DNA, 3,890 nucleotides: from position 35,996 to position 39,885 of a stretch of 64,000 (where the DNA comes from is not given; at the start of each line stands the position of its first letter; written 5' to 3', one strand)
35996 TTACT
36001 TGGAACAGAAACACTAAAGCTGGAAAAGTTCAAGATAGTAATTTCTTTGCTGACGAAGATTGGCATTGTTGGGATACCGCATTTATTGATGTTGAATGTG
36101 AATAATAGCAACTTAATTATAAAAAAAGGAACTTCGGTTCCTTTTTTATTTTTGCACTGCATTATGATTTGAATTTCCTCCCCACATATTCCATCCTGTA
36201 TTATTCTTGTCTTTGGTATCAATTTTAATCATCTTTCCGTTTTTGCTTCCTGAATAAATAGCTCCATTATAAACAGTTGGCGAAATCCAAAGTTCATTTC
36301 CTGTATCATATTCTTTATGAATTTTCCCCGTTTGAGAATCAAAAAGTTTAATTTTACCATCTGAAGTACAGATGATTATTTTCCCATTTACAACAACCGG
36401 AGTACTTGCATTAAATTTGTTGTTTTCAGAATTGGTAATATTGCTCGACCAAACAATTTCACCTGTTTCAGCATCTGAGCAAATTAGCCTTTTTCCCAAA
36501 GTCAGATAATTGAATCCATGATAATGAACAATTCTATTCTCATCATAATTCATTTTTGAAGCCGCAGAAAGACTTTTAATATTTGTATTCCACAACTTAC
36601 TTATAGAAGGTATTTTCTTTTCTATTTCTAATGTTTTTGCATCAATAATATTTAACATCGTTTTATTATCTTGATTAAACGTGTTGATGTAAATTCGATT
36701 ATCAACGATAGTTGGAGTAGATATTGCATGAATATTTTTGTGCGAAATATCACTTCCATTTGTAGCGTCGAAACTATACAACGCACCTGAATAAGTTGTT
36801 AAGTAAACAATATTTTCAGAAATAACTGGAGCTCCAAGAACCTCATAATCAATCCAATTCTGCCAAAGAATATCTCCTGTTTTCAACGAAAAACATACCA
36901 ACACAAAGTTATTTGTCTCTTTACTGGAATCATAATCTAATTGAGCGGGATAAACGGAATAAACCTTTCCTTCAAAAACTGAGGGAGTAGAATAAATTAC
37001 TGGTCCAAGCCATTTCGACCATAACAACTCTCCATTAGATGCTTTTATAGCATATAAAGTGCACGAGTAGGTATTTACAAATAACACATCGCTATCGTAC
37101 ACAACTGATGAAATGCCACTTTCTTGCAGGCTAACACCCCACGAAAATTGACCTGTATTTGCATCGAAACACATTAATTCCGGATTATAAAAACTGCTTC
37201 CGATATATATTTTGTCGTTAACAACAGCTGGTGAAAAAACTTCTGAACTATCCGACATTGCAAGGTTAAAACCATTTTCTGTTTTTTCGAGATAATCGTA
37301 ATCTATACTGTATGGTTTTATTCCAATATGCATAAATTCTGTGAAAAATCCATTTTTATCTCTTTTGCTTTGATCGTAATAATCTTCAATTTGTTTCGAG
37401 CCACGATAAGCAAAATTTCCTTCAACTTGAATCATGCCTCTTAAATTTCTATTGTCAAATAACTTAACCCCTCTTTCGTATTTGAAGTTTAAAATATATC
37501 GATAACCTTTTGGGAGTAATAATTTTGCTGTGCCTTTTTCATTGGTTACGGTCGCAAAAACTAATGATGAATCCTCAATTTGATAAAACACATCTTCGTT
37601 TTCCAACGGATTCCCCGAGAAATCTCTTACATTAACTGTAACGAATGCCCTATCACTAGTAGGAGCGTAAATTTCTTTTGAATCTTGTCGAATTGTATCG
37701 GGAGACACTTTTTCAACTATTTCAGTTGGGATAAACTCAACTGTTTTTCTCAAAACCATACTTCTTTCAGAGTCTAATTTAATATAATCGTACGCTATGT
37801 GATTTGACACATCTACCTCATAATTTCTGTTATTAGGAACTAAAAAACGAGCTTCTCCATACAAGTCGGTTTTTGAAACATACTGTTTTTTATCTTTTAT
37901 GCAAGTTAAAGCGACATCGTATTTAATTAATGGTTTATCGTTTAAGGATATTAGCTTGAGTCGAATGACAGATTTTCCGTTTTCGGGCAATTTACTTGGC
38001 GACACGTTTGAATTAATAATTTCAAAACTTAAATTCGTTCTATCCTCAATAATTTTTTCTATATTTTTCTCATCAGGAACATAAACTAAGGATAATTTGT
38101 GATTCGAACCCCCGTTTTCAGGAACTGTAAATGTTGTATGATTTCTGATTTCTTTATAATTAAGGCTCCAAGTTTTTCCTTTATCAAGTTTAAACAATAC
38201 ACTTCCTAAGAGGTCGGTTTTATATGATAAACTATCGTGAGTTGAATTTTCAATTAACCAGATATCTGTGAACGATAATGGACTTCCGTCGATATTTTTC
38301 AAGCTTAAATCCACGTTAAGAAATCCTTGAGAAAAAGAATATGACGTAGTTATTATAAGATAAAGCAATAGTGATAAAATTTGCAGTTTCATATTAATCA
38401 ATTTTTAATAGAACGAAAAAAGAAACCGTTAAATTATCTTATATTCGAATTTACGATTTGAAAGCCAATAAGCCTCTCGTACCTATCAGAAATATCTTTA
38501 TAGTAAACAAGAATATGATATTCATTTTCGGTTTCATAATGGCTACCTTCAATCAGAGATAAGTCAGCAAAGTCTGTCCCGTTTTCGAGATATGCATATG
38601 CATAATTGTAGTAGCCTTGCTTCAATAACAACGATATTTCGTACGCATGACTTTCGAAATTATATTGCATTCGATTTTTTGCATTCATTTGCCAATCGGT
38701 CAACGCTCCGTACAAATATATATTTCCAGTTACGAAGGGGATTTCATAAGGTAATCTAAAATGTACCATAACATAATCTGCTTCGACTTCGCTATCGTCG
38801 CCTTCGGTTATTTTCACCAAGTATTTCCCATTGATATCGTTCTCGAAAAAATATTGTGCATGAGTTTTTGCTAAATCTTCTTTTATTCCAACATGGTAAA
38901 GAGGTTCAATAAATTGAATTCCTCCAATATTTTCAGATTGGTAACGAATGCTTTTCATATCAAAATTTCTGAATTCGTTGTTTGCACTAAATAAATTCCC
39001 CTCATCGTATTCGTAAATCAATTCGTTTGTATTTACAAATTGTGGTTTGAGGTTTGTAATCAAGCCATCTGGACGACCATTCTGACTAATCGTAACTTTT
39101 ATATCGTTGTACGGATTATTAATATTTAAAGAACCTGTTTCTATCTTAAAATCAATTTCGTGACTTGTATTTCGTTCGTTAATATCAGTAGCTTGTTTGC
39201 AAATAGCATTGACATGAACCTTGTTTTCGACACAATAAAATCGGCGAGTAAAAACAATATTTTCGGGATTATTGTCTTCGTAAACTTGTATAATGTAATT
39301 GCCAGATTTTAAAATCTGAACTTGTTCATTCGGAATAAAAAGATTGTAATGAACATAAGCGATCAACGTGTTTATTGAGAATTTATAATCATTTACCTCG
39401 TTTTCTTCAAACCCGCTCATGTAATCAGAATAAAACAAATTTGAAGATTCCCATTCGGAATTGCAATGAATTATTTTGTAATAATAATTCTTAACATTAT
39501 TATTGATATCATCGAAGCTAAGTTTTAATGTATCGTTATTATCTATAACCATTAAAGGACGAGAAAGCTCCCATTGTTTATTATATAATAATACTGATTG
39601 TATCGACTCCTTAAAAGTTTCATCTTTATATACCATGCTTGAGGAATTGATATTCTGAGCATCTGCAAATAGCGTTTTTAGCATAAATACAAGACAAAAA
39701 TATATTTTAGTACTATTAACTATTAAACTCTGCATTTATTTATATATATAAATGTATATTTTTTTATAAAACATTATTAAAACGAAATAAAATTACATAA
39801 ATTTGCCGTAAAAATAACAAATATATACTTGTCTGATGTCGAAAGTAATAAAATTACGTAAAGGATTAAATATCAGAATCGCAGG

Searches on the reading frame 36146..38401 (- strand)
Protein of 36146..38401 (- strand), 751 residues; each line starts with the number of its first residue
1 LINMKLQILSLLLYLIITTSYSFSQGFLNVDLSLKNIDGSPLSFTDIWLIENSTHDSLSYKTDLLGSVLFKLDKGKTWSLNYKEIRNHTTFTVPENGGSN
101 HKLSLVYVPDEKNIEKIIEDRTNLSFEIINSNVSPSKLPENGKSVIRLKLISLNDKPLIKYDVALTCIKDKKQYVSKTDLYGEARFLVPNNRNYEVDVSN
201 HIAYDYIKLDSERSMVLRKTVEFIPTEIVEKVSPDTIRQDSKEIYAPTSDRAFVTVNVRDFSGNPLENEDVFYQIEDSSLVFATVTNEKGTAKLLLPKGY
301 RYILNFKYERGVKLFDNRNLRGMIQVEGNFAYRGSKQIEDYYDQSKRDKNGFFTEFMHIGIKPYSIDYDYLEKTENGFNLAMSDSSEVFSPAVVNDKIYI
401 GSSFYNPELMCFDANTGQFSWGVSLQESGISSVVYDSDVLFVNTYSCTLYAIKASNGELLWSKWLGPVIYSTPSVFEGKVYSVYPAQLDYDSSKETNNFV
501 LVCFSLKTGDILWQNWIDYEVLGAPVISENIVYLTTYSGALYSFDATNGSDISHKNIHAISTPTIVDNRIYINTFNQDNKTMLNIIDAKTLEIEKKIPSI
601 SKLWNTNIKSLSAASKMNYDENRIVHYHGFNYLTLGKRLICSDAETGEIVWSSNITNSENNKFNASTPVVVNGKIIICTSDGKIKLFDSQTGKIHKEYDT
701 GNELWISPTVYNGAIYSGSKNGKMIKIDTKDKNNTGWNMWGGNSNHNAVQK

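Call 78: search_protein_families(library=pfam, proteins=[window:36146-38401:-], max_evalue=0.00001)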
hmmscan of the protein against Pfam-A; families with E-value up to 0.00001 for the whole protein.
window:36146-38401:- (751 aa): 3 families
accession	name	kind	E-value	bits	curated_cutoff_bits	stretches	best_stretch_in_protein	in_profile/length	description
PF13570.13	Beta-prop_ACSF4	-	3.7e-28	99.3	133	2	500-738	30-250/329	Beta-alanine-activating enzyme, beta-propeller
PF13360.13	PQQ_2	-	6.7e-28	98.3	27.6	2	410-592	6-190/233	Outer membrane protein assembly factor BamB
PF01011.28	PQQ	-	5.1e-07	29.2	26.7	0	658-701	43-86/595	Glucose/ethanol/alcohol dehydrogenase, beta-propeller domain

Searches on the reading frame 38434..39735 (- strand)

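Call 78: search_protein_families(library=pfam, proteins=[window:38434-39735:-], max_evalue=0.00001)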
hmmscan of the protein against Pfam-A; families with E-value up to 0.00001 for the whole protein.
window:38434-39735:- (433 aa): 1 family
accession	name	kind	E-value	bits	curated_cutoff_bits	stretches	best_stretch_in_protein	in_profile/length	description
PF17116.11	T9SS_plug_1st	-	1.5e-41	141.7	23.9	1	45-170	1-126/126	Type 9 secretion system plug protein 1st domain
